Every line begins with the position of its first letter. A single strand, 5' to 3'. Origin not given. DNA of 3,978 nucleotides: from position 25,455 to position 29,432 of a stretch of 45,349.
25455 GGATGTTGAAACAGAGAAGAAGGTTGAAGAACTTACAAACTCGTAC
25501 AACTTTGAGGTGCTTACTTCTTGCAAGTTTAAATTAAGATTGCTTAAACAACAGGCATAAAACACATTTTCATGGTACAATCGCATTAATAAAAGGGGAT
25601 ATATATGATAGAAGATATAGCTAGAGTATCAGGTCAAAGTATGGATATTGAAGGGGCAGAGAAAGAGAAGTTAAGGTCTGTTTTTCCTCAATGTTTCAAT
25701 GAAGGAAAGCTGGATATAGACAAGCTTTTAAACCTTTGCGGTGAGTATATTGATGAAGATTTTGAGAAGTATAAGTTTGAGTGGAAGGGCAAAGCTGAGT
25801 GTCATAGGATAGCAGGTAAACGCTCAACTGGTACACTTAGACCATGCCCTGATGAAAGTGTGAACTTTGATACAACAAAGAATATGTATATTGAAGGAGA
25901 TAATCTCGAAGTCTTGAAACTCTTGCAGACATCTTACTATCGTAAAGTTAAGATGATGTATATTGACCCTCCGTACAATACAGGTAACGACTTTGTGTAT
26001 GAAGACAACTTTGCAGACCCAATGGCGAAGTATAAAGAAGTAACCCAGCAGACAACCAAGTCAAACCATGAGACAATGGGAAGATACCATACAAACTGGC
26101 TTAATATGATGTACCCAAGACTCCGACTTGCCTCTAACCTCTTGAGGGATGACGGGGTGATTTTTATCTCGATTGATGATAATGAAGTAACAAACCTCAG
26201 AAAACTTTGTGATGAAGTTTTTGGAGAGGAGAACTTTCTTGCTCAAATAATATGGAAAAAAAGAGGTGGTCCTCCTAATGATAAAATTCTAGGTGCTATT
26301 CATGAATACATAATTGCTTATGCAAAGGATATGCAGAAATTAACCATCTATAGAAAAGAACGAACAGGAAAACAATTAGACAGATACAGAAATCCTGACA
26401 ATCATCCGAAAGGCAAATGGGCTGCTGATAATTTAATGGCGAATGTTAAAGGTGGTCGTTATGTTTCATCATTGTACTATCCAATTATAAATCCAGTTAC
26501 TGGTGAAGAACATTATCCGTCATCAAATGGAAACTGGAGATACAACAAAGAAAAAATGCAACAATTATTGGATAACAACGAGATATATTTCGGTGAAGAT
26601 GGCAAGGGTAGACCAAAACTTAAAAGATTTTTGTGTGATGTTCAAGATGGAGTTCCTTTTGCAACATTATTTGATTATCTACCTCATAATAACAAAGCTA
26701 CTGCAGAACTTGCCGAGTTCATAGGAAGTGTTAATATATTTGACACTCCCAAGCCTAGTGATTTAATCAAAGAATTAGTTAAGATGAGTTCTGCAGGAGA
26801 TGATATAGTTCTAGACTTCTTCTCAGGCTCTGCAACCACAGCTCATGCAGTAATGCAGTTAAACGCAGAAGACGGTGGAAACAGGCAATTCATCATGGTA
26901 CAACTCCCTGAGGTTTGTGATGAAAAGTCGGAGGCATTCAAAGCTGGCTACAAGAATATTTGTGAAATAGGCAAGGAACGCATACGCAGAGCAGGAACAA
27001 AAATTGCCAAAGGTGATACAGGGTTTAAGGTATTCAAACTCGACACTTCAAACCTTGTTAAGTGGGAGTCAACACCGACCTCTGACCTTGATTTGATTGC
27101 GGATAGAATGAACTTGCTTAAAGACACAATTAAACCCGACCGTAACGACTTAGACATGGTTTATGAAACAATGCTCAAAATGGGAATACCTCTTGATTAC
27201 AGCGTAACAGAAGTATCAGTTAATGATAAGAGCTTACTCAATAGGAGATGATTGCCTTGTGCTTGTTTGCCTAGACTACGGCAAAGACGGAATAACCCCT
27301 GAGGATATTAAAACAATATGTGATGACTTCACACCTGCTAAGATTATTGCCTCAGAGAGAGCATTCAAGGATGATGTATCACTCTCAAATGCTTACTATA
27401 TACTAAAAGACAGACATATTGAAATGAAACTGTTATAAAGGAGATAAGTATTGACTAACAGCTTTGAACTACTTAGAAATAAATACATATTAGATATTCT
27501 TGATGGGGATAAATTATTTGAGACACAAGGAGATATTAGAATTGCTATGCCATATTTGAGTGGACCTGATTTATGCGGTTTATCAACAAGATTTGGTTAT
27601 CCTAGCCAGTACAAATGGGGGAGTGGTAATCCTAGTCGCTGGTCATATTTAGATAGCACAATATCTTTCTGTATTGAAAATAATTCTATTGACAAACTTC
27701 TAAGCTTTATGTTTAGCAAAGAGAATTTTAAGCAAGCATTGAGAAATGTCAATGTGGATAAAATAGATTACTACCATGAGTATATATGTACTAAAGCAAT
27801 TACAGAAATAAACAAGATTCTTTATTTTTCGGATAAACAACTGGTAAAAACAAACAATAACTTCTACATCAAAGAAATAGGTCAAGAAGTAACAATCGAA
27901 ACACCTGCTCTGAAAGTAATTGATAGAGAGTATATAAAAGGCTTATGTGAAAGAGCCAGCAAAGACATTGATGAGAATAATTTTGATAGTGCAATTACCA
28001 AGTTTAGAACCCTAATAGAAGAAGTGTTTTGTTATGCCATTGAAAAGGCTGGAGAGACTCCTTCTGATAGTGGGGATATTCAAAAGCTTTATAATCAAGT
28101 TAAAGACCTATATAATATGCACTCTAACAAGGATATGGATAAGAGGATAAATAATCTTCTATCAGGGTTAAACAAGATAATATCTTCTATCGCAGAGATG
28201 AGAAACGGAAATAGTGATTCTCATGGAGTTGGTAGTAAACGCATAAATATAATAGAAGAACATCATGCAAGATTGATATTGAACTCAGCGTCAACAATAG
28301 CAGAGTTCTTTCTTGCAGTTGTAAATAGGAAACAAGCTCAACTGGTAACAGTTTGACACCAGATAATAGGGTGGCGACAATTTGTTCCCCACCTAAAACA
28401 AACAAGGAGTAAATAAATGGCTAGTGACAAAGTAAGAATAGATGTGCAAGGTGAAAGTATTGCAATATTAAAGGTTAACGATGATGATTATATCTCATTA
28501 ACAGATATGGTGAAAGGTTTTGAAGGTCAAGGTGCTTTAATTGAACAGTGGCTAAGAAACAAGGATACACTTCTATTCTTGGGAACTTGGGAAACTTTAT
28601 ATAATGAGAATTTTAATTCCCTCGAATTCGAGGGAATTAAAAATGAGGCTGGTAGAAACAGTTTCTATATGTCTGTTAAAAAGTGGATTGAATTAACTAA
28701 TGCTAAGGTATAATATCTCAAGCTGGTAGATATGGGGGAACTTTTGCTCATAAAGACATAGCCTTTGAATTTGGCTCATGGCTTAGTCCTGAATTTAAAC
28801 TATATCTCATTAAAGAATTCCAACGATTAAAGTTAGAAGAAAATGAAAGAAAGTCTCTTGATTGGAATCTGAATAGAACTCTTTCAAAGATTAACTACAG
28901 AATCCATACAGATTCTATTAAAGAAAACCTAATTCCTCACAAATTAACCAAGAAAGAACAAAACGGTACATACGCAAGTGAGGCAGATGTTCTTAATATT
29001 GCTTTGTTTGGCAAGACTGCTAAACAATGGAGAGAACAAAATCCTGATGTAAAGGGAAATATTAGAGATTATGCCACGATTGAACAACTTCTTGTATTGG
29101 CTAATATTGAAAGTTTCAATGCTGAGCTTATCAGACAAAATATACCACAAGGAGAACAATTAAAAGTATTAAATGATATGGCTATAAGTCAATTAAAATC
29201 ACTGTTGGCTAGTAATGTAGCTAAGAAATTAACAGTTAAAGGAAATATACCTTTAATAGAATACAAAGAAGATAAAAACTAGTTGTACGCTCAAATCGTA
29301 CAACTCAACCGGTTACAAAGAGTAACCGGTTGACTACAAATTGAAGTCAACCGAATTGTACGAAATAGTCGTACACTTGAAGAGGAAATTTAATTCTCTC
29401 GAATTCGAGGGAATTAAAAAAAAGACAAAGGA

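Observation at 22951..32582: Composite defence locus: SNF2 helicase, Type III Mod, Abi_C protein, KilA-N protein and Type III Res in one co-directional block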

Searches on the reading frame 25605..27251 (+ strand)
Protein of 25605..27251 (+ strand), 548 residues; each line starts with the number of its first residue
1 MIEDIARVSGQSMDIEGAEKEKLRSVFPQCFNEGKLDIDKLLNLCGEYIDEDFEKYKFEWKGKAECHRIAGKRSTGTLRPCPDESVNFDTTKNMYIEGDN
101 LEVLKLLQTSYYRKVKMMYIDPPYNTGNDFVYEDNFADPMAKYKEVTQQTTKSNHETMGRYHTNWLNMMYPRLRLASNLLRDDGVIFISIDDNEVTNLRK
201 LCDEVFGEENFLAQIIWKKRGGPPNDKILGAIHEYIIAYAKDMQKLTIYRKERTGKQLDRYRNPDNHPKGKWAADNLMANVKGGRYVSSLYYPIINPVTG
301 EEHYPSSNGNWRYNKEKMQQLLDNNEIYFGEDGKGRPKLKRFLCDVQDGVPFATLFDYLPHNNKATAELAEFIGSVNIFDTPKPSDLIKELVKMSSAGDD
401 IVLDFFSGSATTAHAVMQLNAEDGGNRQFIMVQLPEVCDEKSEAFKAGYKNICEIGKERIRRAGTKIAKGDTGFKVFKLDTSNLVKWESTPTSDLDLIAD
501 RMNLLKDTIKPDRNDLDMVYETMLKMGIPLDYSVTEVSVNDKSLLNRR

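Call 5: search_protein_families(library=pfam, proteins=[window:25605-27251:+], max_evalue=0.01)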
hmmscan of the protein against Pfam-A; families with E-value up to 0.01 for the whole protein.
window:25605-27251:+ (548 aa): 1 family
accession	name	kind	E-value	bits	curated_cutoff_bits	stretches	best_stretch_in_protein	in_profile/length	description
PF01555.25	N6_N4_Mtase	-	1.5e-38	133.4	26.7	1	115-429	1-206/221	DNA methylase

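Call 8: search_protein_families(library=padloc, proteins=[window:25605-27251:+], max_evalue=0.001)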
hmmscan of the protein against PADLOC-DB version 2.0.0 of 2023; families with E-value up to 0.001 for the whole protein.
window:25605-27251:+ (548 aa): 33 families (the best 25 are shown)
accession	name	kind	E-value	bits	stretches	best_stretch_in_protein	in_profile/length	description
PDLC03634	MTase_III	-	7.2e-198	657.4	1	7-544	4-558/621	Type III methyltransferase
PDLC03637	MTase_III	-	3.3e-132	439.7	1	6-481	37-506/513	Type III methyltransferase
PDLC03641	MTase_III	-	9.3e-117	389.2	1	21-488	20-506/657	Type III methyltransferase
PDLC03644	MTase_III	-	3.5e-104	347.5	1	78-443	24-390/542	Type III methyltransferase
PDLC03640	MTase_III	-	3.1e-74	248.5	2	248-440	242-437/654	Type III methyltransferase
PDLC03636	MTase_III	-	1.4e-63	213.6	2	160-439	91-398/575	Type III methyltransferase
PDLC03642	MTase_III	-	3.5e-56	189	1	86-440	76-405/528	Type III methyltransferase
PDLC03639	MTase_III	-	3.4e-51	172.3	2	91-316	86-290/639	Type III methyltransferase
PDLC03635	MTase_III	-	8.7e-43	145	2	162-420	265-552/708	Type III methyltransferase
PDLC03643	MTase_III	-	3.9e-42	142.9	1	169-508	1-345/465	Type III methyltransferase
PDLC03646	MTase_III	-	9.3e-35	117.7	2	289-457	679-849/1057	Type III methyltransferase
PDLC03638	MTase_III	-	1.4e-34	117.5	2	162-418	428-655/816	Type III methyltransferase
PDLC03354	MTase_II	-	5.1e-34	116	1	58-420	27-362/425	Type II methyltransferase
PDLC03278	MTase_II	-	1.5e-33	114.8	2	314-445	228-351/390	Type II methyltransferase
PDLC03300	MTase_II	-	5.5e-27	92.6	2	91-249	10-170/302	Type II methyltransferase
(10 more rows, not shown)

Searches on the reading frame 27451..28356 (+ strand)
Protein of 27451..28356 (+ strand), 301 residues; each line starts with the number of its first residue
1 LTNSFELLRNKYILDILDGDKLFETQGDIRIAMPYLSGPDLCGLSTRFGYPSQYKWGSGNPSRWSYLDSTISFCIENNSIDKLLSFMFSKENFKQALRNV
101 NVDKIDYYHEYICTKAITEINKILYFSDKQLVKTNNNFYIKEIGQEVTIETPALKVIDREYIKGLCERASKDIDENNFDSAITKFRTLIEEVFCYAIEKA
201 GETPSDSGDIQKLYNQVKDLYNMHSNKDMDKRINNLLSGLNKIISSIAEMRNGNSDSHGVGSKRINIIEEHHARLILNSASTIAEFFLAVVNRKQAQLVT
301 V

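Call 5: search_protein_families(library=pfam, proteins=[window:27451-28356:+], max_evalue=0.01)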
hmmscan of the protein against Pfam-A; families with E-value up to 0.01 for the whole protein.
window:27451-28356:+ (301 aa): 1 family
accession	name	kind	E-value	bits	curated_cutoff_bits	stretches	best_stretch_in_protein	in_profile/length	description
PF14355.11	Abi_C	-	5.3e-19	68.5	24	1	212-288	2-82/83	Abortive infection C-terminus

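Call 8: search_protein_families(library=padloc, proteins=[window:27451-28356:+], max_evalue=0.001)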
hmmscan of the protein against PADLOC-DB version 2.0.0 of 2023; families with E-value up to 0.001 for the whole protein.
window:27451-28356:+ (301 aa): 2 families
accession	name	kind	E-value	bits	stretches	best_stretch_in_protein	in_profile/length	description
PDLC02347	AbiJ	-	3.5e-85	284.1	1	3-295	4-281/281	AbiJ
PDLC02375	Stk2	-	4.4e-09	33.6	1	27-147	15-129/500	-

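Call 26: search_protein_families(library=ncbifam, proteins=[window:27451-28356:+], max_evalue=0.001)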
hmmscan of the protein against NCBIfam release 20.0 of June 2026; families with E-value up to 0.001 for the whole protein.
window:27451-28356:+ (301 aa): 0 families

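Call 54: find_encoding_contigs(protein=window:27451-28356:+, flank=10000, max_places=6)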
Protein window:27451-28356:+ (301 aa): 6 contigs read that carry it; 5 places shown.
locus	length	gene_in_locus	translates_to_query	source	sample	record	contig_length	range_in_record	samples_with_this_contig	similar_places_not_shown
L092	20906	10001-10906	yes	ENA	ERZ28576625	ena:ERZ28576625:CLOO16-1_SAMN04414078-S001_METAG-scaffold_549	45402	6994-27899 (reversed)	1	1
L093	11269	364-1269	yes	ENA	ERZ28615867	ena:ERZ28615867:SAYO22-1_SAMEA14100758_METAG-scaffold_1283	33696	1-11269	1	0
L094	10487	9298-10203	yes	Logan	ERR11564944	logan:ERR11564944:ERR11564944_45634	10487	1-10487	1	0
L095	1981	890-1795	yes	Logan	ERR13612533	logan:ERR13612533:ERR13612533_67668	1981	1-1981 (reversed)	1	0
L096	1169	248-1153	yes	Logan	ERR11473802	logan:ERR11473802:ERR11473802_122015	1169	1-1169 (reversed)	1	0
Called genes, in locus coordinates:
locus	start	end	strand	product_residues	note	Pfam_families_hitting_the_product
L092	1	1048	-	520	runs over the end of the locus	PF13520:AA_permease_2, PF00324:AA_permease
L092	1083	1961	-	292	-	PF02091:tRNA-synt_2e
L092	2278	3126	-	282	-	PF02588:YitT_membrane, PF10035:DUF2179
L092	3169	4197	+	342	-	PF00579:tRNA-synt_1b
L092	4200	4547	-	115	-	PF04342:DMT_6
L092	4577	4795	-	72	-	PF01381:HTH_3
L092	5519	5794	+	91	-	-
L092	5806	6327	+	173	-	PF00176:SNF2-rel_dom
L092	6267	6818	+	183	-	PF00271:Helicase_C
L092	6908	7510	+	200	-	-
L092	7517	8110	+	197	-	-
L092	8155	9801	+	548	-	PF01555:N6_N4_Mtase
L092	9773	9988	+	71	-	-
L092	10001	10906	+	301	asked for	PF14355:Abi_C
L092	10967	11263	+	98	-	PF04383:KilA-N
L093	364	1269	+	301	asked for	PF14355:Abi_C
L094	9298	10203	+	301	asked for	PF14355:Abi_C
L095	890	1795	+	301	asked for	PF14355:Abi_C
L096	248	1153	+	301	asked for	PF14355:Abi_C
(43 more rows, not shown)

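Call 65: search_solved_structures(query=window:27451-28353:+, max_evalue=1)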
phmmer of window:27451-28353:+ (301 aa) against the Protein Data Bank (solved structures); distinct sequences matched with E-value up to 1: 0.

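Call 89: search_protein_families(library=phrogs, proteins=[window:27451-28353:+], max_evalue=0.00001)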
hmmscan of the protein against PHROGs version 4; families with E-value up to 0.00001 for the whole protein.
window:27451-28353:+ (301 aa): 1 family
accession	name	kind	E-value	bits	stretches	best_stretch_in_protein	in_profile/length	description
phrog_23253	-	unknown function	6.5e-07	30.2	1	176-289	131-244/253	-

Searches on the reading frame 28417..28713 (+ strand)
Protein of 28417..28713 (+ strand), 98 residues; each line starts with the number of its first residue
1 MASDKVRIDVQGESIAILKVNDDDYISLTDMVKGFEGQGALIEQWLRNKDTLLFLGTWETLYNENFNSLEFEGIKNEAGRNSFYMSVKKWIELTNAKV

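Call 5: search_protein_families(library=pfam, proteins=[window:28417-28713:+], max_evalue=0.01)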
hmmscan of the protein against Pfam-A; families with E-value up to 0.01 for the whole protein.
window:28417-28713:+ (98 aa): 1 family
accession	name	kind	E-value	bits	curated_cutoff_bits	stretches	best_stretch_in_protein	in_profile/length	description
PF04383.19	KilA-N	-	9.4e-09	35.5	23.8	1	10-80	3-71/107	KilA-N domain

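Call 8: search_protein_families(library=padloc, proteins=[window:28417-28713:+], max_evalue=0.001)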
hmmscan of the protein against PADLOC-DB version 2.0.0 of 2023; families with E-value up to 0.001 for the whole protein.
window:28417-28713:+ (98 aa): 1 family
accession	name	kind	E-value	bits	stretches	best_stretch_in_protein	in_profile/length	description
PDLC04962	PDC-S22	-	1.7e-35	120.5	1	5-97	4-98/281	-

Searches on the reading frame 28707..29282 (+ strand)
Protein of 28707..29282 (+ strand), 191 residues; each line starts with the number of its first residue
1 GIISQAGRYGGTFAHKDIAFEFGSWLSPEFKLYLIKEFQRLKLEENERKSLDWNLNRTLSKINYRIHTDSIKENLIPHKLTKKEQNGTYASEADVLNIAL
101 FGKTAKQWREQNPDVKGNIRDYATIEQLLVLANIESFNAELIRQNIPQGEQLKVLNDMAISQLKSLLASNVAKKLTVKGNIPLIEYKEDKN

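Call 9: search_protein_families(library=pfam, proteins=[window:28707-29282:+], max_evalue=0.001)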
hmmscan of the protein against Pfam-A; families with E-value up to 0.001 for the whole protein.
window:28707-29282:+ (191 aa): 1 family
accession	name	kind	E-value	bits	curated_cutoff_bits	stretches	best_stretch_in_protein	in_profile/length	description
PF04383.19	KilA-N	-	1e-11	45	23.8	1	4-42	67-105/107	KilA-N domain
